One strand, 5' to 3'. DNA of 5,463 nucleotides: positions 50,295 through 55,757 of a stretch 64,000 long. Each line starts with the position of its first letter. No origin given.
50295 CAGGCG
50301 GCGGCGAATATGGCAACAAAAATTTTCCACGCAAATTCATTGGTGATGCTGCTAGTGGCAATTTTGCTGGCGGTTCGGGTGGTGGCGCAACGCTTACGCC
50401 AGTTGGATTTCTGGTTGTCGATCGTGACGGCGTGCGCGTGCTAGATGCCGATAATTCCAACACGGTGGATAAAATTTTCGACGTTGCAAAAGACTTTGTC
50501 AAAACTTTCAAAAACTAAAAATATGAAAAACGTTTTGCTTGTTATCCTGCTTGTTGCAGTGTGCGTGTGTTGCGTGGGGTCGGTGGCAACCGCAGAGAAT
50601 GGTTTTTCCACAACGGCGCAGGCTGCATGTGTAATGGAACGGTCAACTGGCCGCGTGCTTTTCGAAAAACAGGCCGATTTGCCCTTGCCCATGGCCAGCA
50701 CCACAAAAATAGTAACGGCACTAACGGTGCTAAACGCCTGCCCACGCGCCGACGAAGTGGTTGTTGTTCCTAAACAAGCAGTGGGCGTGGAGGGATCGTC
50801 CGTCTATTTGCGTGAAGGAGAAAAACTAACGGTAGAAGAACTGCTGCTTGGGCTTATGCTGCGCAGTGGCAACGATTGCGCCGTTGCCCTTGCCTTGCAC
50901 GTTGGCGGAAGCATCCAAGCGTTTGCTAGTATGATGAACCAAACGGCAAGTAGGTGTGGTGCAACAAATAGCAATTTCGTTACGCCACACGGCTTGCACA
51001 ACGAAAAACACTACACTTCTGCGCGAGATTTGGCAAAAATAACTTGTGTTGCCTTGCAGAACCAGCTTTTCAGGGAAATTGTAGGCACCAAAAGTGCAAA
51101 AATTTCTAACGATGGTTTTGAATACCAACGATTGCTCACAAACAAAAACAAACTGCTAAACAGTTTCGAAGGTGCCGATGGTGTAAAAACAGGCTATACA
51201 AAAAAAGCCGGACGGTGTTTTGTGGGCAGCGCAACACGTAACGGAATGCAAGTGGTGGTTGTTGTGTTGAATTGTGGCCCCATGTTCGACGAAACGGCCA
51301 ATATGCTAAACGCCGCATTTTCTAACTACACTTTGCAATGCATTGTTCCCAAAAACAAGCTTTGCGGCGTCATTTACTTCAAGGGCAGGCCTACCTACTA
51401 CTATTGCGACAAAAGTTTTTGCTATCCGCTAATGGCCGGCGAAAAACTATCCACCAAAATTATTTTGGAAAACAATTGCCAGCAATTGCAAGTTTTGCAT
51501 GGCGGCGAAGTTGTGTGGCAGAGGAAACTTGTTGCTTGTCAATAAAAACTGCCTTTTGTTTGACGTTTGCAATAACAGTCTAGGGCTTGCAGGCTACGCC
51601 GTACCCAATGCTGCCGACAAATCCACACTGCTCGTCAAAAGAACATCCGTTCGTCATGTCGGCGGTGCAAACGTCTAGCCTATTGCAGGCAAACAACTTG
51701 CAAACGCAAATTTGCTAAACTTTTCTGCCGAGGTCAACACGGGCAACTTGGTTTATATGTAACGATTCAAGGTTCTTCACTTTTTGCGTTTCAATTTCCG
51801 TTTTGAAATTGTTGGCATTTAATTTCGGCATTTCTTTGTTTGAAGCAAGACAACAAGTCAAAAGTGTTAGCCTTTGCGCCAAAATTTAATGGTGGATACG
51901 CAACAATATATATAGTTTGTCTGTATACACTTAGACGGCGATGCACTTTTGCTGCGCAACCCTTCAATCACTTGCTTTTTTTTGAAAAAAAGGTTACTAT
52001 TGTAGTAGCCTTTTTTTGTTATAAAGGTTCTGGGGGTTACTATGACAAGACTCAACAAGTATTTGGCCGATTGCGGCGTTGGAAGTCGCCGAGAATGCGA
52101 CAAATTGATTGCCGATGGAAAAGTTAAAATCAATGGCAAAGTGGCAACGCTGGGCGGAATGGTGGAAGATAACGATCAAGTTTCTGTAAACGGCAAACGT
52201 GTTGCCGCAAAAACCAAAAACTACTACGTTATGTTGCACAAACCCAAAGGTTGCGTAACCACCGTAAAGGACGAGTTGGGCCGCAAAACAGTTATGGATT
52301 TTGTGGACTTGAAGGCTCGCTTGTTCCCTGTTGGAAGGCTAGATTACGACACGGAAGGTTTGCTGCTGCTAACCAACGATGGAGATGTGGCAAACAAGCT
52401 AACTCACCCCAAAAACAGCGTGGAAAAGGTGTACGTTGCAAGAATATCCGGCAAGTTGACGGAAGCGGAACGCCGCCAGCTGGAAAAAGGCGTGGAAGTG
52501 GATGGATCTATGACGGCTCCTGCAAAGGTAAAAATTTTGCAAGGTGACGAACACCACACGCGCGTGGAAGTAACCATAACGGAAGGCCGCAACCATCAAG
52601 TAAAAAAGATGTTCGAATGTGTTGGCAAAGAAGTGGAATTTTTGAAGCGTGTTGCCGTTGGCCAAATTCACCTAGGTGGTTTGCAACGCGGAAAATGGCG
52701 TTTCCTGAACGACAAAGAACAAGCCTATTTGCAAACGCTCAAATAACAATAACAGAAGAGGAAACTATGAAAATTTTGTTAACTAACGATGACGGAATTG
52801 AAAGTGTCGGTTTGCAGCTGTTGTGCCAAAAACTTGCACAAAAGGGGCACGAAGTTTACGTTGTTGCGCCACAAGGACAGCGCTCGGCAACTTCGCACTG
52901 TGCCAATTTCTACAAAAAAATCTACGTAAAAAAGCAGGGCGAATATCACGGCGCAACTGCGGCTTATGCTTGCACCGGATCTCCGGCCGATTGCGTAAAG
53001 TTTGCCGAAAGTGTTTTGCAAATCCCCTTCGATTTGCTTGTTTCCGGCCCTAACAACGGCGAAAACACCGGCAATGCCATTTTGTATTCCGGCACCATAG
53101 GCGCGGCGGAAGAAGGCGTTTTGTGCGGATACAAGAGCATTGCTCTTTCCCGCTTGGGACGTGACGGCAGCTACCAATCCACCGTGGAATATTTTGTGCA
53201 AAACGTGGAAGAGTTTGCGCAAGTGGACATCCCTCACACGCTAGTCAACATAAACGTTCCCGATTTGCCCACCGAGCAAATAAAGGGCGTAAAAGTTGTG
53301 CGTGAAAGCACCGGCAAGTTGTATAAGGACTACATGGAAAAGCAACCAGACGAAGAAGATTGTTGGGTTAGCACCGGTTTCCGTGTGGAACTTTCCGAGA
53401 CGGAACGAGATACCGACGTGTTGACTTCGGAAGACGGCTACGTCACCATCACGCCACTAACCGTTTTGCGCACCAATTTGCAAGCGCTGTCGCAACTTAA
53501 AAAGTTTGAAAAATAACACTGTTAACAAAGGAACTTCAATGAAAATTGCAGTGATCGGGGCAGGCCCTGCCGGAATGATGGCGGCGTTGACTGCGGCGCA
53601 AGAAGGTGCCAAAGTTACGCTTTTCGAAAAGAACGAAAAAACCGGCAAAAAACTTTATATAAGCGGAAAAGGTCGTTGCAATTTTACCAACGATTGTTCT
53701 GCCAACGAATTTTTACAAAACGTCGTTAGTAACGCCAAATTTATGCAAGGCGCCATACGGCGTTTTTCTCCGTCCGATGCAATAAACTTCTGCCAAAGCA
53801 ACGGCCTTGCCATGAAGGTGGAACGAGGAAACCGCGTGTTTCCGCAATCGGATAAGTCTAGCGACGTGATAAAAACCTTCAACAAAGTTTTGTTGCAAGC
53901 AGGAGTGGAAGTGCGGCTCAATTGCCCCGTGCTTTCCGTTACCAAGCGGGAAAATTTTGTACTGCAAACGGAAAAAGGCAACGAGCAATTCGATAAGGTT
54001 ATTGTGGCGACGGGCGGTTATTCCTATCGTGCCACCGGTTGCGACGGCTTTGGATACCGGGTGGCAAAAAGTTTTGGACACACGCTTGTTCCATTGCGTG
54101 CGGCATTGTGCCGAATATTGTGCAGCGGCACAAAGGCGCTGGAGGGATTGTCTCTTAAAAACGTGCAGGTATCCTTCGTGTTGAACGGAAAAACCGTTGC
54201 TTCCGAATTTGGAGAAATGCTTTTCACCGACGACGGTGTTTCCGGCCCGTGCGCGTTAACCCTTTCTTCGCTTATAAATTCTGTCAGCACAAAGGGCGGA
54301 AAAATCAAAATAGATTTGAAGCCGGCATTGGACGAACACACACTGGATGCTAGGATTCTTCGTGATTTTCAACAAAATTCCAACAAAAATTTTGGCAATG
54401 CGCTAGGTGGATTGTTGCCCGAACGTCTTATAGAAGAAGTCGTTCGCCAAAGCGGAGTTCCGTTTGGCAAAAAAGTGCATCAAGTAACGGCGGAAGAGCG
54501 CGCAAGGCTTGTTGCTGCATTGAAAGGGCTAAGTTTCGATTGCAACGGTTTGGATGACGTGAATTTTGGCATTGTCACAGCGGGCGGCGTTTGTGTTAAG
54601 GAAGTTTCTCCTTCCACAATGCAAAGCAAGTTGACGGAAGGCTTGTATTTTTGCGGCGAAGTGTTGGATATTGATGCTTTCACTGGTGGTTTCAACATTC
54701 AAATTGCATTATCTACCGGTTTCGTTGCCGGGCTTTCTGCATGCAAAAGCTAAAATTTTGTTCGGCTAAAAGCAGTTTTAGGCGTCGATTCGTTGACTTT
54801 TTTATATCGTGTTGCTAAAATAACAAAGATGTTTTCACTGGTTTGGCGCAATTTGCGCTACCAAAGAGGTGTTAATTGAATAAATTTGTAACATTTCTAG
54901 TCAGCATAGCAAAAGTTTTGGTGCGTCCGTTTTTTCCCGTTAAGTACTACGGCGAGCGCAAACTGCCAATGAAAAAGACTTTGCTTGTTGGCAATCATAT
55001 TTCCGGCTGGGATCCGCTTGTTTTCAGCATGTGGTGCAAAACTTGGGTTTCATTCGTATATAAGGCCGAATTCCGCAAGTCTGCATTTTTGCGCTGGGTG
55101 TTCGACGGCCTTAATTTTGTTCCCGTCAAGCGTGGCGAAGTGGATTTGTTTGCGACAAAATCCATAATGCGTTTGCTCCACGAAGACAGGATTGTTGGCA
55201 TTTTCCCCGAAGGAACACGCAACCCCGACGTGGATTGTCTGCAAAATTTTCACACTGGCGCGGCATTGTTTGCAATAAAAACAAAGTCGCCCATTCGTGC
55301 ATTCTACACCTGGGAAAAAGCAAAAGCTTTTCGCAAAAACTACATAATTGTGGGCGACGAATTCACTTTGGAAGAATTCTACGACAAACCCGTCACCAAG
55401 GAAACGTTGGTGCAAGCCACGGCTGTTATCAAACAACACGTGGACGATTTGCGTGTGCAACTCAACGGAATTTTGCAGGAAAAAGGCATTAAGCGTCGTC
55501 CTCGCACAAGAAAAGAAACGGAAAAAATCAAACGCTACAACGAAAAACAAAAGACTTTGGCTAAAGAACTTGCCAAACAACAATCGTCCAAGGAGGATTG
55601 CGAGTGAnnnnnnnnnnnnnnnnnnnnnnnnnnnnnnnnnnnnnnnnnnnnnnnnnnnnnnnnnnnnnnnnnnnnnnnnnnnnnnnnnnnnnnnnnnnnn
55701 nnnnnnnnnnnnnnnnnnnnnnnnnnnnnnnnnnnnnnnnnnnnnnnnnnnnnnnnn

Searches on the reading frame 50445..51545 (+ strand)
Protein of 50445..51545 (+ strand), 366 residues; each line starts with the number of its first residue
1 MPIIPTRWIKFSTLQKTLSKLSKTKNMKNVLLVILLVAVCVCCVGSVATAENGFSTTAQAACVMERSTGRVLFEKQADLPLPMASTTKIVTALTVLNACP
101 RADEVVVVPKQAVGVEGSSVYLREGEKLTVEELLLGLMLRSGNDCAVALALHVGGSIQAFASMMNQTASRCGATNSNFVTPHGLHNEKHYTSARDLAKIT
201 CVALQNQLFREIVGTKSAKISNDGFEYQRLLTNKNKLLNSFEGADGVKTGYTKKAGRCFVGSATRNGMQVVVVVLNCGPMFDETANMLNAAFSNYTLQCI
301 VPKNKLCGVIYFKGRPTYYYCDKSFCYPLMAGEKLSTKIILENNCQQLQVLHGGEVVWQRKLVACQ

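Call 61: search_protein_families(library=pfam, proteins=[window:50445-51545:+], max_evalue=0.00001)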
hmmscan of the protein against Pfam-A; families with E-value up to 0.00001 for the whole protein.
window:50445-51545:+ (366 aa): 2 families
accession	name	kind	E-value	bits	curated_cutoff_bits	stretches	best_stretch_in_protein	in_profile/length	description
PF00768.25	Peptidase_S11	-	1.6e-60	205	27.6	1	55-276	9-236/239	D-alanyl-D-alanine carboxypeptidase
PF13354.11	Beta-lactamase2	-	1.6e-06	28.1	22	1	63-199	4-142/214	Beta-lactamase enzyme family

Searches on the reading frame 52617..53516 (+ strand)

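Call 61: search_protein_families(library=pfam, proteins=[window:52617-53516:+], max_evalue=0.00001)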
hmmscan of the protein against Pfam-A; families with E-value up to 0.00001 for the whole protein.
window:52617-53516:+ (299 aa): 1 family
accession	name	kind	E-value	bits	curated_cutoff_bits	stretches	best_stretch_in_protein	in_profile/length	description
PF01975.23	SurE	-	2e-51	174.9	22.1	1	53-232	1-184/189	Survival protein SurE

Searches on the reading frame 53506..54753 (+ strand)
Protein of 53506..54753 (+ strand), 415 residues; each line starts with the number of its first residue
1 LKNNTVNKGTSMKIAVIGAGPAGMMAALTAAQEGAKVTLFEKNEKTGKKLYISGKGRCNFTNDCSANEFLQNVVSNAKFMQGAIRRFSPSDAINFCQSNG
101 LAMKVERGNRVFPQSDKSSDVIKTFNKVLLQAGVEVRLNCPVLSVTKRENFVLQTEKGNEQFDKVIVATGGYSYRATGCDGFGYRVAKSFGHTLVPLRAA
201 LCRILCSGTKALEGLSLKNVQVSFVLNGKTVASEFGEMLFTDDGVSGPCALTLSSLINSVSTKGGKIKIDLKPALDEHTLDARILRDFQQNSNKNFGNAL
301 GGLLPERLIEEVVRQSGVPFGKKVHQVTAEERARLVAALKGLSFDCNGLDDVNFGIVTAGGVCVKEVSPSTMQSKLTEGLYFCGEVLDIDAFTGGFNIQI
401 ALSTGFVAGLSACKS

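Call 61: search_protein_families(library=pfam, proteins=[window:53506-54753:+], max_evalue=0.00001)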
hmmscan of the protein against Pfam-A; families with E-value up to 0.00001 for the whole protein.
window:53506-54753:+ (415 aa): 11 families
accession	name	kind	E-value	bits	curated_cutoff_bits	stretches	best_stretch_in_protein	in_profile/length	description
PF03486.20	HI0933_like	-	4.3e-84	282.2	50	1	13-409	2-242/244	HI0933-like protein Rossmann domain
PF22780.1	HI0933_like_1st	-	1.8e-33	116.1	27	1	201-349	4-157/165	HI0933-like protein barrel and H2TH domain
PF07992.20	Pyr_redox_2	-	5.9e-15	55.9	26.1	1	12-182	1-119/291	Pyridine nucleotide-disulphide oxidoreductase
PF01266.30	DAO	-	1.8e-13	51.2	27.9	0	13-45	1-33/353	FAD dependent oxidoreductase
PF13738.12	Pyr_redox_3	-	2.8e-11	43.6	30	0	117-174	79-137/305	Pyridine nucleotide-disulphide oxidoreductase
PF00890.30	FAD_binding_2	-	1.3e-09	38.2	20.4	1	14-56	2-43/414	FAD binding domain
PF01134.28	GIDA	-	3.9e-09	36.5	22.1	1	13-173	1-152/391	Glucose inhibited division protein A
PF12831.13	FAD_oxidored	-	1.9e-08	34.5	27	1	14-149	2-118/416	FAD dependent oxidoreductase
PF13450.12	NAD_binding_8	-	4.6e-07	30.4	21.9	1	16-47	1-32/68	NAD(P)-binding Rossmann-like domain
PF00070.33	Pyr_redox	-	8.4e-07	29.9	22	0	13-46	1-34/82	Pyridine nucleotide-disulphide oxidoreductase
PF01262.27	AlaDh_PNT_C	-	4.1e-06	26.8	23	1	10-76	27-92/214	Alanine dehydrogenase/PNT, C-terminal domain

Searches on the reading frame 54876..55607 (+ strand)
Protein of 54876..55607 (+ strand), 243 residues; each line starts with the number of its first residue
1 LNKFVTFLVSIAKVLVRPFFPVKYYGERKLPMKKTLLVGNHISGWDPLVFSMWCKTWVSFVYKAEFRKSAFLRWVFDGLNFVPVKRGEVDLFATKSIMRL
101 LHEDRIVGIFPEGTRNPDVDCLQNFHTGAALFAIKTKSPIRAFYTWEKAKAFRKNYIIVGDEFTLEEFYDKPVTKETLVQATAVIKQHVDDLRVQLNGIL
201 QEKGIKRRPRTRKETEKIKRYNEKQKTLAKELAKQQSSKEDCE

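Call 61: search_protein_families(library=pfam, proteins=[window:54876-55607:+], max_evalue=0.00001)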
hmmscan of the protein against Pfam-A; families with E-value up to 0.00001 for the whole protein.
window:54876-55607:+ (243 aa): 1 family
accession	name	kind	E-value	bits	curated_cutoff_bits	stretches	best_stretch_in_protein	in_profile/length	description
PF01553.26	Acyltransferase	-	1.6e-17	64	23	1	22-140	2-126/132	Acyltransferase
